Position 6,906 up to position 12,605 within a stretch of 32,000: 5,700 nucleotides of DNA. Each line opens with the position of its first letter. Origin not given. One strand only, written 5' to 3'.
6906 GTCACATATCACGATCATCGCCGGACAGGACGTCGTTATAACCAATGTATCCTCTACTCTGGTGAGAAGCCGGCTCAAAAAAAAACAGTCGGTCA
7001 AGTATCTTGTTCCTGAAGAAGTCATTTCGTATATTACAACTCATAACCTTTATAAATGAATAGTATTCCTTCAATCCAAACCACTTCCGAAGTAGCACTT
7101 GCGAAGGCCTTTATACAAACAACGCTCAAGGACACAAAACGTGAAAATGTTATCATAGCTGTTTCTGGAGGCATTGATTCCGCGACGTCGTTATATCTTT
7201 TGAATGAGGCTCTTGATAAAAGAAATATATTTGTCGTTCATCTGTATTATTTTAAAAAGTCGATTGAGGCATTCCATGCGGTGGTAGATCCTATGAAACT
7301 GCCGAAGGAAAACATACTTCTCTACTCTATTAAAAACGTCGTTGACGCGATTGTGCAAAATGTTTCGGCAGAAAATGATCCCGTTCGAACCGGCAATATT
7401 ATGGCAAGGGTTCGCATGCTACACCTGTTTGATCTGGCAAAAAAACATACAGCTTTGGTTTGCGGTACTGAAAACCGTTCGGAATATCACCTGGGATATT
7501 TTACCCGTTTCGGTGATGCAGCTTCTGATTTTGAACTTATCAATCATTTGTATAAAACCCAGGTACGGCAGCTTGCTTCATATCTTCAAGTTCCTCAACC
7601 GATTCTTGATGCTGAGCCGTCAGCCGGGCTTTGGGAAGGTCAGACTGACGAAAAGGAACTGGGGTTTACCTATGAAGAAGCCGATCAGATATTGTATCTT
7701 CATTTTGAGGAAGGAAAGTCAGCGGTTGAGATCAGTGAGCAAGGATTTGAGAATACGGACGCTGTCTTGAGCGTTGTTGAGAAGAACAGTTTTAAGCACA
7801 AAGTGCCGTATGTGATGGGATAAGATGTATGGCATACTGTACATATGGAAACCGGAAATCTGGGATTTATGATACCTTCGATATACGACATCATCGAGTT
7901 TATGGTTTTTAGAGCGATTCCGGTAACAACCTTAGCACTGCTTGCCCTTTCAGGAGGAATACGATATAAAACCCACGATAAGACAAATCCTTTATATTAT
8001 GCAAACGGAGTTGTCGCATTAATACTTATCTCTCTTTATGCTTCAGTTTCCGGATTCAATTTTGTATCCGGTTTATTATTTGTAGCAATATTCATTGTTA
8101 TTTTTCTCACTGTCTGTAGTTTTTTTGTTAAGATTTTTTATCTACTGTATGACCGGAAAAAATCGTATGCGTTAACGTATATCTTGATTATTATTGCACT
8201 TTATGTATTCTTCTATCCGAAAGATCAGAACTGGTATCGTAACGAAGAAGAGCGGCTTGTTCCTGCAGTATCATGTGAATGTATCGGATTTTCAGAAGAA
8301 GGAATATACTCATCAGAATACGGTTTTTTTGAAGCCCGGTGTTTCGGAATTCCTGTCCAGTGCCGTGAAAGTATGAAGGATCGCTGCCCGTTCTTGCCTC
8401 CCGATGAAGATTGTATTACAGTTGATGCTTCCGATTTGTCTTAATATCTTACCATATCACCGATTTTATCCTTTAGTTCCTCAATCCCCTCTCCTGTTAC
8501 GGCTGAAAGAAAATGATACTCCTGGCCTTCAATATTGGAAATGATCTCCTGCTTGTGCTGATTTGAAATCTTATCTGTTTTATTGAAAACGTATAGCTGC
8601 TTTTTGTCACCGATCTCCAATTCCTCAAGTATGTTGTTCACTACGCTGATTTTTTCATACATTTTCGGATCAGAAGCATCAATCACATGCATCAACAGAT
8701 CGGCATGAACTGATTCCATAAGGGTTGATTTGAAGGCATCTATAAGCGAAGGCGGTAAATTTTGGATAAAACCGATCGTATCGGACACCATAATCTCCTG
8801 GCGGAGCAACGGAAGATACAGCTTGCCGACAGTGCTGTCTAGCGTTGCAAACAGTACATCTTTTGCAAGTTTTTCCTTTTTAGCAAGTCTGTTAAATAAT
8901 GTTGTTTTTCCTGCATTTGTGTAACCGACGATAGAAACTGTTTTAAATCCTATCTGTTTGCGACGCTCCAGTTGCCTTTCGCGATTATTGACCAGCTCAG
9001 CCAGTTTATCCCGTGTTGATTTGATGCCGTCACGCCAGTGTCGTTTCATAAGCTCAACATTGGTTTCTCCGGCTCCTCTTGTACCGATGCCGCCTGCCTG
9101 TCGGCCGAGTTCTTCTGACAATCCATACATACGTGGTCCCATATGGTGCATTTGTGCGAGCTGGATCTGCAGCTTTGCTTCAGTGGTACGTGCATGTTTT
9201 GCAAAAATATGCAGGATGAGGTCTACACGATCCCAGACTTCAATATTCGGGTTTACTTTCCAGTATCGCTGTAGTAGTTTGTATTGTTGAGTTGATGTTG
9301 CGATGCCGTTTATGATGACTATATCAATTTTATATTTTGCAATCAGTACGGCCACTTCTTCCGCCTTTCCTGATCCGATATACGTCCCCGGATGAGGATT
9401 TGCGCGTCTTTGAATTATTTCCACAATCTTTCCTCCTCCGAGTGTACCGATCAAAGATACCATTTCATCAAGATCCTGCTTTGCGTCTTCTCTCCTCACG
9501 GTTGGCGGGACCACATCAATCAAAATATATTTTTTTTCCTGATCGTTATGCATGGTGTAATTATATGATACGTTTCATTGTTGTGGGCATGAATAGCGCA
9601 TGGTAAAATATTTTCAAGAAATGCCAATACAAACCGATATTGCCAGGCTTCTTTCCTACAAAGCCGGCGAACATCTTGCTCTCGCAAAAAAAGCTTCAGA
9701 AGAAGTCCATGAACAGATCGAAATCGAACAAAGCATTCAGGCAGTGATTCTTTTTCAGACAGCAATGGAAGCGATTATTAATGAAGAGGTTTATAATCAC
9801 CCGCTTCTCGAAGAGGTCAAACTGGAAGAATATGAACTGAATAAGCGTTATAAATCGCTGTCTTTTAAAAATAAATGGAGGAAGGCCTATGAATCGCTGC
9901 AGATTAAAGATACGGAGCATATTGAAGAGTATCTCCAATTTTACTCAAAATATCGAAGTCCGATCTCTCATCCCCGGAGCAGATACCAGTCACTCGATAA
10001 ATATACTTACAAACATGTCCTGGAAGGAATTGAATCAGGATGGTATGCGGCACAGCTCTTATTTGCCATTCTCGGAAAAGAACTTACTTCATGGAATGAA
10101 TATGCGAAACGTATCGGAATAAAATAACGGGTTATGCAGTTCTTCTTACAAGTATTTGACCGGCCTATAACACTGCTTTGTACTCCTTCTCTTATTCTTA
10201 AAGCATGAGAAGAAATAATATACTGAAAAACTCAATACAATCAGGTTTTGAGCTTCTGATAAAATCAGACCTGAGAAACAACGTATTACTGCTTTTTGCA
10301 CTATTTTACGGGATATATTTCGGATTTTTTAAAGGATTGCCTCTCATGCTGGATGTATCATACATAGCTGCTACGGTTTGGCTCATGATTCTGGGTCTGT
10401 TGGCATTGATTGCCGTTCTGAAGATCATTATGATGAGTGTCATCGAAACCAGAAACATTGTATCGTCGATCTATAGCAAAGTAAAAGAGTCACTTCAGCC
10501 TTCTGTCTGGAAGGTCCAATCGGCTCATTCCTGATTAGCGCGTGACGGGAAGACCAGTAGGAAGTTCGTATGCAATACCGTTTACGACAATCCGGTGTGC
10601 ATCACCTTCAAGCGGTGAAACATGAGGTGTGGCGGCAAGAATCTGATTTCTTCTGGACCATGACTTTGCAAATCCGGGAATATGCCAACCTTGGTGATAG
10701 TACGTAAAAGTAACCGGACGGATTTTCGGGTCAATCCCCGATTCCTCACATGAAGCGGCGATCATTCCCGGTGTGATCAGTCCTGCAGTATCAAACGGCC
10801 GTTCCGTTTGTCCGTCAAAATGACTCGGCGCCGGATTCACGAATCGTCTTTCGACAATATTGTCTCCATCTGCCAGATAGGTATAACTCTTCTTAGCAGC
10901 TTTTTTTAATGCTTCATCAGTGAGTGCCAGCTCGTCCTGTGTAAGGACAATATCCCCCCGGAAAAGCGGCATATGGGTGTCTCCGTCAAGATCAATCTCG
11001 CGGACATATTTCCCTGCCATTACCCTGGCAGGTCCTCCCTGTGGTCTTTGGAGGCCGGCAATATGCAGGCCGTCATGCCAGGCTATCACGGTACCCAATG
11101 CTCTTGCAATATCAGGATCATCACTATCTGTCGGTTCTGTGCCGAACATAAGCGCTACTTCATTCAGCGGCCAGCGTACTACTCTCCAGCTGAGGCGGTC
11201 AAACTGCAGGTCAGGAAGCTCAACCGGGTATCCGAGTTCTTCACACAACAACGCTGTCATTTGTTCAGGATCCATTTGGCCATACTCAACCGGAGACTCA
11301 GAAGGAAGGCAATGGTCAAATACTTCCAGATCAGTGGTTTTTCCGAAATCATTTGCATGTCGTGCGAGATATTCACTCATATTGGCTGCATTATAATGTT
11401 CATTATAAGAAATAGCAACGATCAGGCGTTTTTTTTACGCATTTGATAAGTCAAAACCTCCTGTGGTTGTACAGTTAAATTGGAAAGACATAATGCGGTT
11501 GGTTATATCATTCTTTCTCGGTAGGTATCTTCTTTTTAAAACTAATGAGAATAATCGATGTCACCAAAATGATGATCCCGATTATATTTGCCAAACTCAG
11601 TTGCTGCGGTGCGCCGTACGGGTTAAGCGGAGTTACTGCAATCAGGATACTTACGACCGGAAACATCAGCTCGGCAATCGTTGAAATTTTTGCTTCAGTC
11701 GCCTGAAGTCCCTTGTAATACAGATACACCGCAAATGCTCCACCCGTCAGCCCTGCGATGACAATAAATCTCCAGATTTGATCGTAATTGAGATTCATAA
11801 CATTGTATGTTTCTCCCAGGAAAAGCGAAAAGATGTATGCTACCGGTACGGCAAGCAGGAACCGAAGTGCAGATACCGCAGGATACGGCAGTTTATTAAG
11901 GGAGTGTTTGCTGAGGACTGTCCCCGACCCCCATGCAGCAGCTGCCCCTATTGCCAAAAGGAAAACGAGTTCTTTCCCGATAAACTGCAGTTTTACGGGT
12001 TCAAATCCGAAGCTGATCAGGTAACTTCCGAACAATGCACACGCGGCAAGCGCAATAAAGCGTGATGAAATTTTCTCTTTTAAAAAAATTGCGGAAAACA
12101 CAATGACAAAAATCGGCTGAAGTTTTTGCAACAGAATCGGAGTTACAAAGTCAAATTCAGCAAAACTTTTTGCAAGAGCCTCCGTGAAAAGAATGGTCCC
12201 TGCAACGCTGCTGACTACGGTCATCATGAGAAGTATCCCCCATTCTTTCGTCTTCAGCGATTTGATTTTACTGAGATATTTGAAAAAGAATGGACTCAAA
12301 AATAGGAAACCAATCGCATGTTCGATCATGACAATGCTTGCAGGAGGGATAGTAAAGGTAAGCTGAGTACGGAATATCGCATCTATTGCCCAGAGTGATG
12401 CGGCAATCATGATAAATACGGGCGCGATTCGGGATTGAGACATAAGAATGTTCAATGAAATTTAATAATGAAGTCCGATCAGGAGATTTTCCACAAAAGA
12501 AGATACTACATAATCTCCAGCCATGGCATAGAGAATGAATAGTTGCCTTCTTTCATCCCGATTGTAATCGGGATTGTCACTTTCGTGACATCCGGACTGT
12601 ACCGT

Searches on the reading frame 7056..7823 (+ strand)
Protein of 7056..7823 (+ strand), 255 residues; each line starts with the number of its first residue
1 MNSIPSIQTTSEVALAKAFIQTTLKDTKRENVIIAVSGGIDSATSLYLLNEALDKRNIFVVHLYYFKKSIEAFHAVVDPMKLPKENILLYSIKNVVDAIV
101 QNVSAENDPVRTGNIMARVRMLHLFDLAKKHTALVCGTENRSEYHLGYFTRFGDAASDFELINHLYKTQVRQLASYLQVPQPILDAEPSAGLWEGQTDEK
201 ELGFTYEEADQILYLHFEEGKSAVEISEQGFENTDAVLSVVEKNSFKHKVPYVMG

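Call 53: search_protein_families(library=pfam, proteins=[window:7056-7823:+], max_evalue=0.001)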
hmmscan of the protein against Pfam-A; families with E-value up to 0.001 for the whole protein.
window:7056-7823:+ (255 aa): 2 families
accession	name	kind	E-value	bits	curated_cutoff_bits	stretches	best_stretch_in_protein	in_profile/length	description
PF02540.23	NAD_synthase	-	1.5e-58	198.3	21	1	16-251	5-242/242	NAD synthase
PF03054.22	tRNA_Me_trans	-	0.00063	19.9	20.6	0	31-68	2-37/202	tRNA methyl transferase HUP domain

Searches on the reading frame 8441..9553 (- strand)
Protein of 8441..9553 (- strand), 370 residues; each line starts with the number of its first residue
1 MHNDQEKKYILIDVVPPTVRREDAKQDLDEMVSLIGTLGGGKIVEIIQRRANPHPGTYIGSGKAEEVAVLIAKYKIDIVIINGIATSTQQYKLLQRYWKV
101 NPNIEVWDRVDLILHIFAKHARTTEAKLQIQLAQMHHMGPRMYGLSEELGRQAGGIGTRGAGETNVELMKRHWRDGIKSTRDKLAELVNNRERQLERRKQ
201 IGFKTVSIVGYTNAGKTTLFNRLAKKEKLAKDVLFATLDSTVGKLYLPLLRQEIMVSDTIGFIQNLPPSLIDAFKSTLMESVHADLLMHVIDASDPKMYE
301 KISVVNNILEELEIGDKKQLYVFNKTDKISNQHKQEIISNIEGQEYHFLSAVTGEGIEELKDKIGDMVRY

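Call 53: search_protein_families(library=pfam, proteins=[window:8441-9553:-], max_evalue=0.001)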
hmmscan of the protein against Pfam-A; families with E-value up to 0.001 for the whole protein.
window:8441-9553:- (370 aa): 8 families
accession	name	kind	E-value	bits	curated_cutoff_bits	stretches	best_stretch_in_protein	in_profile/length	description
PF16360.10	GTP-bdg_M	-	2e-21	76.8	29.5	1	120-198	1-79/79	GTP-binding GTPase Middle Region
PF13167.11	GTP-bdg_N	-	5.4e-19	69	25.4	1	26-118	2-89/89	GTP-binding GTPase N-terminal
PF01926.29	MMR_HSR1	-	3.1e-18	66.4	21.9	1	205-325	1-113/113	50S ribosome-binding GTPase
PF02421.24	FeoB_N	-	3.7e-07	30.2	27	1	205-364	2-156/156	Ferrous iron transport protein B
PF03193.22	RsgA_GTPase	-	1.3e-06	28.8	30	0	290-366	29-106/174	RsgA GTPase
PF16897.10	MMR_HSR1_Xtn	-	0.00012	22.5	35.2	1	318-364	57-100/106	C-terminal region of MMR_HSR1 domain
PF00025.27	Arf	-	0.00022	21.2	22.3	0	206-363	17-169/174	ADP-ribosylation factor family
PF02492.25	cobW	-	0.00082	19.4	20.7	0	272-336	102-163/180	CobW/HypB/UreG, nucleotide-binding domain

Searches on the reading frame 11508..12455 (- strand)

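Call 53: search_protein_families(library=pfam, proteins=[window:11508-12455:-], max_evalue=0.001)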
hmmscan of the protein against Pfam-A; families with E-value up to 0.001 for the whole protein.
window:11508-12455:- (315 aa): 1 family
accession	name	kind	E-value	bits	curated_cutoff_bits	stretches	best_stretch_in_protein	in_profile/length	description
PF00892.27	EamA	-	1.9e-30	106.4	28.2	2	165-305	4-134/135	EamA-like transporter family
